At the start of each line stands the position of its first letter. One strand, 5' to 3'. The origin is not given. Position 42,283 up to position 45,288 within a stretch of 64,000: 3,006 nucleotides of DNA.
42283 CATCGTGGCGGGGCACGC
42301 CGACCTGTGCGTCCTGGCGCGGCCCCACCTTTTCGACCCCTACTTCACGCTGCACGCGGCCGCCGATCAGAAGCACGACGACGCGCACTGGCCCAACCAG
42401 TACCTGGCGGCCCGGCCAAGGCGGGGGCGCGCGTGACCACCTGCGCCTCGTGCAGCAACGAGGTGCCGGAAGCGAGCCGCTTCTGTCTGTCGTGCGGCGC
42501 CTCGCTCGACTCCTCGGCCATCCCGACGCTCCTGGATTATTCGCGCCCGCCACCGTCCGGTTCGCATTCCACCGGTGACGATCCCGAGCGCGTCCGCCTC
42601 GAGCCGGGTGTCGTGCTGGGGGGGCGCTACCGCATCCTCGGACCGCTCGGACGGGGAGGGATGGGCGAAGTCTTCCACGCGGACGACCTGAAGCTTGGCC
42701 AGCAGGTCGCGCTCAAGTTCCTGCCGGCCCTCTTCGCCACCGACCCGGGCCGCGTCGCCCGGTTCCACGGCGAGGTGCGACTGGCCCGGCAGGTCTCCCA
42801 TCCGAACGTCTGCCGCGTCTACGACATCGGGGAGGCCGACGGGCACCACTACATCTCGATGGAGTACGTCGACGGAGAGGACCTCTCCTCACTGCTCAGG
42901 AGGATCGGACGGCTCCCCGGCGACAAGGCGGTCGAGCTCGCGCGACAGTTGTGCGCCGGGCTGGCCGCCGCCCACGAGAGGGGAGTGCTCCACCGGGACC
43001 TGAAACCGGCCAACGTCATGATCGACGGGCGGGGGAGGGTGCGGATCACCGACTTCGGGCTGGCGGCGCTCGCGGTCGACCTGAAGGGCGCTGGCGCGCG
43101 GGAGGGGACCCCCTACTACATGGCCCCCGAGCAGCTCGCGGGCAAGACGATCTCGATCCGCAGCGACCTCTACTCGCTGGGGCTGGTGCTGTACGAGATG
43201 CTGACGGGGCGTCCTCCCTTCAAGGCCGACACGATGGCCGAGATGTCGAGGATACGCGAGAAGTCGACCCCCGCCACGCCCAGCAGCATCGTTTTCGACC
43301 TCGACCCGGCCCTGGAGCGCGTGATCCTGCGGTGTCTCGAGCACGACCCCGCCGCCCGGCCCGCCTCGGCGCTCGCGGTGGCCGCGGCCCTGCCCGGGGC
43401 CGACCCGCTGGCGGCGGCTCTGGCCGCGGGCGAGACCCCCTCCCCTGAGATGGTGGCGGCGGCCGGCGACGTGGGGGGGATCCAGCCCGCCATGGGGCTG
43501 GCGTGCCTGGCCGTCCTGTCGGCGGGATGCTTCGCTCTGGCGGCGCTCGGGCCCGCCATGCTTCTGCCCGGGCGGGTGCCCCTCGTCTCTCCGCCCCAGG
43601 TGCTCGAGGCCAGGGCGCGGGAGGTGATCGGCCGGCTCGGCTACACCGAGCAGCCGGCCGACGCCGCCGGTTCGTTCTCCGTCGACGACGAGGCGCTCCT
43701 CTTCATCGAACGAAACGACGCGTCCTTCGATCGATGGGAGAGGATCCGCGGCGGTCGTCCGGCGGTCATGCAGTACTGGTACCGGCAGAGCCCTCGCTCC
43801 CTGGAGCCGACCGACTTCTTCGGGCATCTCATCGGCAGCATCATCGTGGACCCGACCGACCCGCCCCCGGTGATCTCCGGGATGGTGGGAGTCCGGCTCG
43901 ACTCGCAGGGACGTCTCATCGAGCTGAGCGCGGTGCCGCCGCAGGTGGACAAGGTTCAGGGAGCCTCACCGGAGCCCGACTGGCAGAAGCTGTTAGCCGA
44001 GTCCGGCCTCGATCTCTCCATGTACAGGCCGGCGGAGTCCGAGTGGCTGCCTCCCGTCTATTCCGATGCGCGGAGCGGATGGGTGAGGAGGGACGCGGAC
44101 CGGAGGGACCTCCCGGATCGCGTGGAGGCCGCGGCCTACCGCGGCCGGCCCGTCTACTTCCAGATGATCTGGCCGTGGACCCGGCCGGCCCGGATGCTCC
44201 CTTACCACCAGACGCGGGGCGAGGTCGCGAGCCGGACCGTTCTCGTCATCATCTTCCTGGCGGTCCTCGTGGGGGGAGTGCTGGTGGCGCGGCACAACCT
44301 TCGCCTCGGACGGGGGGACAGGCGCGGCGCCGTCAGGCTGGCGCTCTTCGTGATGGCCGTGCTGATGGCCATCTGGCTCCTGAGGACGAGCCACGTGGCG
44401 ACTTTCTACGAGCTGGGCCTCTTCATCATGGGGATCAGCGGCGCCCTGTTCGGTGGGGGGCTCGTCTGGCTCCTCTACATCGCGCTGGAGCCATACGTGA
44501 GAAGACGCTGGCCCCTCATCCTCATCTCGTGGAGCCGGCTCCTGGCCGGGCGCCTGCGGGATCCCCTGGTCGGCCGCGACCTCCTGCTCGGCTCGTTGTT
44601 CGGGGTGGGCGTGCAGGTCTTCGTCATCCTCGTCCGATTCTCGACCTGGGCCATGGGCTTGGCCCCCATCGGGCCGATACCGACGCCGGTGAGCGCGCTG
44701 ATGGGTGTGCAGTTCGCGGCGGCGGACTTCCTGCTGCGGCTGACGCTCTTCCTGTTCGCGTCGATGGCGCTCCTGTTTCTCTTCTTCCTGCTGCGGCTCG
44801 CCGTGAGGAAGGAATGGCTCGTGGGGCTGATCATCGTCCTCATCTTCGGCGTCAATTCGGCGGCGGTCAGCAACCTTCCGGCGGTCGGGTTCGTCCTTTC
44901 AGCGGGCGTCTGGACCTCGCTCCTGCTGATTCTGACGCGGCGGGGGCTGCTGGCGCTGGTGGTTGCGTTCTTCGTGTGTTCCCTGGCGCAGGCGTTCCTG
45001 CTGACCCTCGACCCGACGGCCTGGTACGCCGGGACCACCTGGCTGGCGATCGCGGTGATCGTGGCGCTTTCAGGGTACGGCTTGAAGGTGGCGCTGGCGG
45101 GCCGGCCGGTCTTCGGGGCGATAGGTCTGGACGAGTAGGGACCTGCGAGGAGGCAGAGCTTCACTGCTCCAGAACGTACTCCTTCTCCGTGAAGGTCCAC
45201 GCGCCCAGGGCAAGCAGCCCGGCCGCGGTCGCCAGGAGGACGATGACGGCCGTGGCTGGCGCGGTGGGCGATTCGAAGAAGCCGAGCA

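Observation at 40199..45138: Salicylyl-CoA-5-hydroxylase-like FAD-monooxygenase/OYE fusion translationally coupled to a polytopic membrane Ser/Thr kinase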

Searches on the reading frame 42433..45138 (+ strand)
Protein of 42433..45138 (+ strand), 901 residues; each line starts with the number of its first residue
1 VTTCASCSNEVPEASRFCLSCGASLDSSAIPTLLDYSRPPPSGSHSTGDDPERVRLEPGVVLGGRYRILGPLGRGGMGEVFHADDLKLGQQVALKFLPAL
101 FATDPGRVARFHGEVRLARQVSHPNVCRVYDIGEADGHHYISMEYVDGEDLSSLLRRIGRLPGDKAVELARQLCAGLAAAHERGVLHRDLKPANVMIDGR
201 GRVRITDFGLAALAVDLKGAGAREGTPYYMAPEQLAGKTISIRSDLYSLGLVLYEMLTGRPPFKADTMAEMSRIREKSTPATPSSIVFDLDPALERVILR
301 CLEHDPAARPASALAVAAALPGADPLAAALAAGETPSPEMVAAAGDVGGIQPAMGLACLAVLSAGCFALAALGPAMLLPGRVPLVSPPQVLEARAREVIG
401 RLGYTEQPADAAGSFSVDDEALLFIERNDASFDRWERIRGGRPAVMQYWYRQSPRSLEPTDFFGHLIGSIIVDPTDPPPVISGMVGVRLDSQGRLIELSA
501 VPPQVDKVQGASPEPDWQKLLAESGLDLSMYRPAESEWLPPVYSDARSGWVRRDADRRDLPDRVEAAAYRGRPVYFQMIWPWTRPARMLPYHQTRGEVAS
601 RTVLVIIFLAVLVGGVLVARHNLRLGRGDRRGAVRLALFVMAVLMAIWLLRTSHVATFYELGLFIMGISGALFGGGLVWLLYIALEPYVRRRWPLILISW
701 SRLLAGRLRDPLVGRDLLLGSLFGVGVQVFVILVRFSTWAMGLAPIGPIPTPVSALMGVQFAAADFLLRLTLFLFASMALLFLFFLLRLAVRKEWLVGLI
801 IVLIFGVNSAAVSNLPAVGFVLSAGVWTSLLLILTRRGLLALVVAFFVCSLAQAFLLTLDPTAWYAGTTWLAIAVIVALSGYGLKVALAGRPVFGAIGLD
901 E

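Call 5: search_protein_families(library=pfam, proteins=[window:42433-45138:+], max_evalue=0.01)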
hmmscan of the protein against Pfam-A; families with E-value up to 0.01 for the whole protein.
window:42433-45138:+ (901 aa): 7 families
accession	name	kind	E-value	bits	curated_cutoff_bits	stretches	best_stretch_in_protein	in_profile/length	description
PF00069.31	Pkinase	-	1.5e-54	185.6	31.7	1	66-312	1-254/263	Protein kinase domain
PF07714.23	PK_Tyr_Ser-Thr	-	1.3e-35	123.4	23.1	1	71-311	6-250/258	Protein tyrosine and serine/threonine kinase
PF01636.29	APH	-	7.1e-08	32.9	23.2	1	168-212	152-198/239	Phosphotransferase enzyme family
PF03109.22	ABC1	-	0.00044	19.9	22.9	1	136-211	140-214/244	ABC1 atypical kinase-like domain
PF17667.7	Pkinase_fungal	-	0.00054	19.2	24.1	1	182-254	305-384/387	Fungal protein kinase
PF13240.11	Zn_Ribbon_1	-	0.0007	19.8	25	1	4-25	2-23/23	zinc-ribbon domain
PF12773.13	DZR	-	0.0016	19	27.3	1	4-26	1-23/45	Double zinc ribbon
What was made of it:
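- On Hanks-type (eukaryote-like) Ser/Thr protein kinase: Pkinase 1.5e-54 (call 5).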

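Call 6: search_protein_families(library=ncbifam, proteins=[window:42433-45138:+], max_evalue=0.01)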
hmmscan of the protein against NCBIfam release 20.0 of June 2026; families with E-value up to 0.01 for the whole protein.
window:42433-45138:+ (901 aa): 20 families
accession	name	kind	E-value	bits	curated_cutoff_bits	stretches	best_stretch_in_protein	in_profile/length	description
NF033483.0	PknB_PASTA_kin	equivalog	1.1e-86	292.1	450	1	59-320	2-265/563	Stk1 family PASTA domain-containing Ser/Thr kinase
NF052427.1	StpK7MSMEG_1200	equivalog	1.2e-52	179.2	900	1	64-322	7-267/601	serine/threonine protein kinase StpK7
NF047741.1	antiphage_MADS6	equivalog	1.6e-49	169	460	2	164-322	299-459/612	methylation-associated defense system protein kinase MAD6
TIGR03903.1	TOMM_kin_cyc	equivalog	1.9e-41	142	705.75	1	89-318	3-242/1267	TOMM system kinase/cyclase fusion protein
NF009651.0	PRK13184.1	equivalog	1.5e-40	139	839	1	65-313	3-280/932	serine/threonine-protein kinase PknD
NF038150.1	lanthi_synth_IV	equivalog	6e-38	130.7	650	1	40-327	168-460/851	class IV lanthionine synthetase LanL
NF033442.0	BREX_PglW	equivalog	2e-25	88.8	990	2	48-222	498-671/1391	BREX system serine/threonine kinase PglW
NF053615.1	SerThrKinAfsKStmc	equivalog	8e-24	84.3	1300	1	64-312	13-257/809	protein serine/threonine kinase AfsK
NF038151.1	lanthi_synth_III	equivalog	3.7e-16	58.7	575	1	65-278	221-447/833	class III lanthionine synthetase LanKC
NF043056.1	T4SS_LegK1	equivalog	9.7e-11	40.9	550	1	180-256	205-283/516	Dot/Icm T4SS effector kinase LegK1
TIGR03724.2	arch_bud32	equivalog_domain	4.1e-09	36.2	125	1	110-215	39-135/193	KEOPS complex kinase/ATPase Bud32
NF058632.1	SerThrKinPrkT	equivalog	5.1e-09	35.6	280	1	59-209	11-163/322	serine/threonine protein kinase PrkT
NF011464.0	PRK14879.1-7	equivalog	2.4e-08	34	246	1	124-219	68-157/221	Kae1-associated kinase Bud32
NF011461.0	PRK14879.1-2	equivalog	4.2e-08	33.2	372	1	140-217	79-152/225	Kae1-associated kinase Bud32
NF011463.0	PRK14879.1-4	equivalog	5.2e-08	32.6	188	1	140-215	94-164/237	Kae1-associated kinase Bud32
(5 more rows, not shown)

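Call 8: find_homologous_proteins(query=window:42433-45138:+, max_evalue=0.00001)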
Query window:42433-45138:+ (901 aa): 8000 proteins with E <= 0.00001 among 8000 candidates; the best 120 are listed.
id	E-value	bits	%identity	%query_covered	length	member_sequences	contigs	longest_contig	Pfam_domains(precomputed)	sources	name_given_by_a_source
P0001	0.0e+0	2006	100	100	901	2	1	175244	PF07714.24,PF00069.32,PF01636.30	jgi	jgi:serine/threonine-protein kinase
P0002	4.2e-288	976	54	94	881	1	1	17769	PF07714.24,PF00069.32,PF03109.23,PF01636.30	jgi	jgi:serine/threonine protein kinase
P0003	8.6e-288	975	52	99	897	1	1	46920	PF07714.24,PF00069.32,PF01636.30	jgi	jgi:serine/threonine-protein kinase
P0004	1.6e-287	975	53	100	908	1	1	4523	PF07714.24,PF00069.32,PF13240.12,PF03109.23,PF13248.12,PF01636.30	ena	-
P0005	2.2e-287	974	53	99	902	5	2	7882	PF07714.24,PF00069.32,PF03109.23,PF01636.30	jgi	jgi:serine/threonine-protein kinase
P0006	1.7e-286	971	52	100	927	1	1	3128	PF07714.24,PF00069.32,PF03109.23,PF01636.30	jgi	jgi:predicted Ser/Thr protein kinase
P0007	1.1e-285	968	52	100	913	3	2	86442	PF07714.24,PF00069.32,PF01636.30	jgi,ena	-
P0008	1.7e-285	968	52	100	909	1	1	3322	PF07714.24,PF00069.32,PF13240.12,PF01636.30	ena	-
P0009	1.8e-285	968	54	97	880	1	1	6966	PF07714.24,PF00069.32,PF03109.23,PF01636.30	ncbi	-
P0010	2.3e-285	967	53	100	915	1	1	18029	PF07714.24,PF00069.32,PF03109.23,PF01636.30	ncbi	-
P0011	2.5e-285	967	51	100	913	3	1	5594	PF07714.24,PF00069.32,PF13240.12,PF03109.23,PF01636.30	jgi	-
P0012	2.8e-285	967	53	97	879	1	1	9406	PF07714.24,PF00069.32,PF03109.23,PF01636.30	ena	-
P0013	3.1e-284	964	52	99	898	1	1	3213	PF07714.24,PF00069.32,PF03109.23,PF01636.30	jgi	-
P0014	2.9e-283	960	52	99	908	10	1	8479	PF07714.24,PF00069.32,PF03109.23,PF01636.30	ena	-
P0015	3.5e-283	960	53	100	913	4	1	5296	PF07714.24,PF00069.32,PF13240.12,PF01636.30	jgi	jgi:hypothetical protein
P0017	2.7e-281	954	54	94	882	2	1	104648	PF07714.24,PF00069.32,PF03109.23,PF01636.30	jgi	jgi:hypothetical protein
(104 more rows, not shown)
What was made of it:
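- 42433..42436 (+): GTGA stop/start overlap of the two genes. The JGI gene call for the exact 901-aa product uses the same start (call 8, P0001).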

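Call 28: find_encoding_contigs(protein=P0002, flank=6000, max_places=2)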
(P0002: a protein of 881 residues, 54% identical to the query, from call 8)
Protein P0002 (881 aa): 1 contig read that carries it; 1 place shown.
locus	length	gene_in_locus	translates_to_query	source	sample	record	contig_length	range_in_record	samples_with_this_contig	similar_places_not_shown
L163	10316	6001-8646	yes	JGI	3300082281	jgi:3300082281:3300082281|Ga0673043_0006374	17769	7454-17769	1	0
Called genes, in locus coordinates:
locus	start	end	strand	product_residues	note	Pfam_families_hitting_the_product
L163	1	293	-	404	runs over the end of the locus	PF00155:Aminotran_1_2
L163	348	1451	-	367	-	PF01699:Na_Ca_ex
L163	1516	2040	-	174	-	-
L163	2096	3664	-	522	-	PF05170:AsmA, PF05359:DUF748, PF13116:YhdP, PF05170:AsmA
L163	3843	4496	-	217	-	-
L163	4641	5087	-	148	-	PF00571:CBS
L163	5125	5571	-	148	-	PF07238:PilZ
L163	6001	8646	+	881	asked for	PF00069:Pkinase, PF01636:APH (faint), PF07714:PK_Tyr_Ser-Thr, PF03109:ABC1 (weak)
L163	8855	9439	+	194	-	PF00025:Arf (weak)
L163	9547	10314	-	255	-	?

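Call 29: find_encoding_contigs(protein=P0003, flank=6000, max_places=2)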
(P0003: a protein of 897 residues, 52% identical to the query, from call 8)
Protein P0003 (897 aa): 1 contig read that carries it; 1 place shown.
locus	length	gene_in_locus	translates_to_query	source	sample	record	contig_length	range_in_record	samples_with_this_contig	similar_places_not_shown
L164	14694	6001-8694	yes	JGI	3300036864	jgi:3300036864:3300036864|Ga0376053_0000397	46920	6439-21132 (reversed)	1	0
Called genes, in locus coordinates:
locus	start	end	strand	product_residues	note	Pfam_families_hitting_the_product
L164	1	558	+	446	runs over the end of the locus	PF00365:PFK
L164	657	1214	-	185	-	-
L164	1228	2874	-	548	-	PF14559:TPR_19 (faint)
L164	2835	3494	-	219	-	PF13646:HEAT_2 (weak)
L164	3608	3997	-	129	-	-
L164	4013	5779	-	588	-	-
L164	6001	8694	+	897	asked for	PF00069:Pkinase, PF01636:APH (faint), PF07714:PK_Tyr_Ser-Thr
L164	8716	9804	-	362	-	PF00657:Lipase_GDSL, PF13472:Lipase_GDSL_2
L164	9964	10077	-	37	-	-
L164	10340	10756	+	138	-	PF00076:RRM_1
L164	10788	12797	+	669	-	PF02897:Peptidase_S9_N, PF00326:Peptidase_S9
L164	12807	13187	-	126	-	-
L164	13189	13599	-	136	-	PF00376:MerR, PF13411:MerR_1, PF09278:MerR-DNA-bind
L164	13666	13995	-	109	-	PF02694:UPF0060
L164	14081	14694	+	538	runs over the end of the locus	-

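Call 30: find_encoding_contigs(protein=P0007, flank=6000, max_places=2)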
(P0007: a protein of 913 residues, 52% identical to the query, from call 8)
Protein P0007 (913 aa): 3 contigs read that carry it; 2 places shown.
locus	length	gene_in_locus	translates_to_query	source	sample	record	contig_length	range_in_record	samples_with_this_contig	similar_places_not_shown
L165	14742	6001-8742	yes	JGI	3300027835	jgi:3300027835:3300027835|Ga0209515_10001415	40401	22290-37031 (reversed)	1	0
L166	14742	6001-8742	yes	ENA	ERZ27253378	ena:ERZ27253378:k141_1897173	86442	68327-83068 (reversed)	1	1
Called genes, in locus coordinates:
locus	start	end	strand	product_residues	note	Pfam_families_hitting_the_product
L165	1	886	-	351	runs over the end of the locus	-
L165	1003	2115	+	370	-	PF08331:QueG_DUF1730, PF00037:Fer4 (weak), PF13237:Fer4_10 (faint), PF13484:Fer4_16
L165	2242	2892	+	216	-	PF00081:Sod_Fe_N, PF02777:Sod_Fe_C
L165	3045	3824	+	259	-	PF06181:Urate_ox_N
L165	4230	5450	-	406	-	PF13506:Glyco_transf_21, PF00535:Glycos_transf_2 (faint), PF13641:Glyco_tranf_2_3, PF13632:Glyco_trans_2_3 (weak)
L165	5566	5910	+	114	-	PF01906:YbjQ_1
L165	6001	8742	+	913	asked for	PF00069:Pkinase, PF01636:APH (faint), PF07714:PK_Tyr_Ser-Thr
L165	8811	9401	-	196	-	-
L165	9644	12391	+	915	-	PF17148:DUF5117, PF16313:DUF4953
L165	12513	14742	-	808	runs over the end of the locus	PF02190:LON_substr_bdg, PF00004:AAA, PF07728:AAA_5 (weak), PF22667:Lon_lid, PF05362:Lon_C, PF13541:ChlI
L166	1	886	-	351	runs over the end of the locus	-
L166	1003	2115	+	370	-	PF08331:QueG_DUF1730, PF00037:Fer4 (weak), PF13237:Fer4_10 (faint), PF13484:Fer4_16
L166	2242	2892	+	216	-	PF00081:Sod_Fe_N, PF02777:Sod_Fe_C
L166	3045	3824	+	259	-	PF06181:Urate_ox_N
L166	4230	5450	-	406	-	PF13506:Glyco_transf_21, PF00535:Glycos_transf_2 (faint), PF13641:Glyco_tranf_2_3, PF13632:Glyco_trans_2_3 (weak)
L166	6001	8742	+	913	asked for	PF00069:Pkinase, PF01636:APH (faint), PF07714:PK_Tyr_Ser-Thr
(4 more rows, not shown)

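Call 31: find_encoding_contigs(protein=P0017, flank=6000, max_places=2)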
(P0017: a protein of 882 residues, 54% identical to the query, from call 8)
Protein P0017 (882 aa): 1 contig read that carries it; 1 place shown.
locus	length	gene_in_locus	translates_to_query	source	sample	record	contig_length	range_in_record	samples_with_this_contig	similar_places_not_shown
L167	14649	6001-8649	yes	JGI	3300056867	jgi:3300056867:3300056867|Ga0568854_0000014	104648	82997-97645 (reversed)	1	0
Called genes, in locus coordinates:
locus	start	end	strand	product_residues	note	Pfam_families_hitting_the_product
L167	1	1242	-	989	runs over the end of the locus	-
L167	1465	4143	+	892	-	PF00069:Pkinase, PF01636:APH (faint), PF07714:PK_Tyr_Ser-Thr, PF03109:ABC1 (weak), PF07676:PD40 (faint), PF25174:Beta-prop_THOC3 (faint), PF26549:Tricorn_N (weak), PF26550:Tricorn_2nd (weak)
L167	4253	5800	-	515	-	PF19815:DUF6298 (weak), PF12904:Collagen_bind_2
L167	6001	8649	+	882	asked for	PF00069:Pkinase, PF01636:APH (faint), PF07714:PK_Tyr_Ser-Thr, PF03109:ABC1 (weak)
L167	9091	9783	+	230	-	PF01066:CDP-OH_P_transf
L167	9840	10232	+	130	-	PF04138:GtrA_DPMS_TM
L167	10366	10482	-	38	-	-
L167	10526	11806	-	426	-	PF00795:CN_hydrolase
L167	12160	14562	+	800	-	-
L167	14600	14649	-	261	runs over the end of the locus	PF06283:ThuA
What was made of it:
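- The kinase family is otherwise unlinked to such enzymes (calls 28-31).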
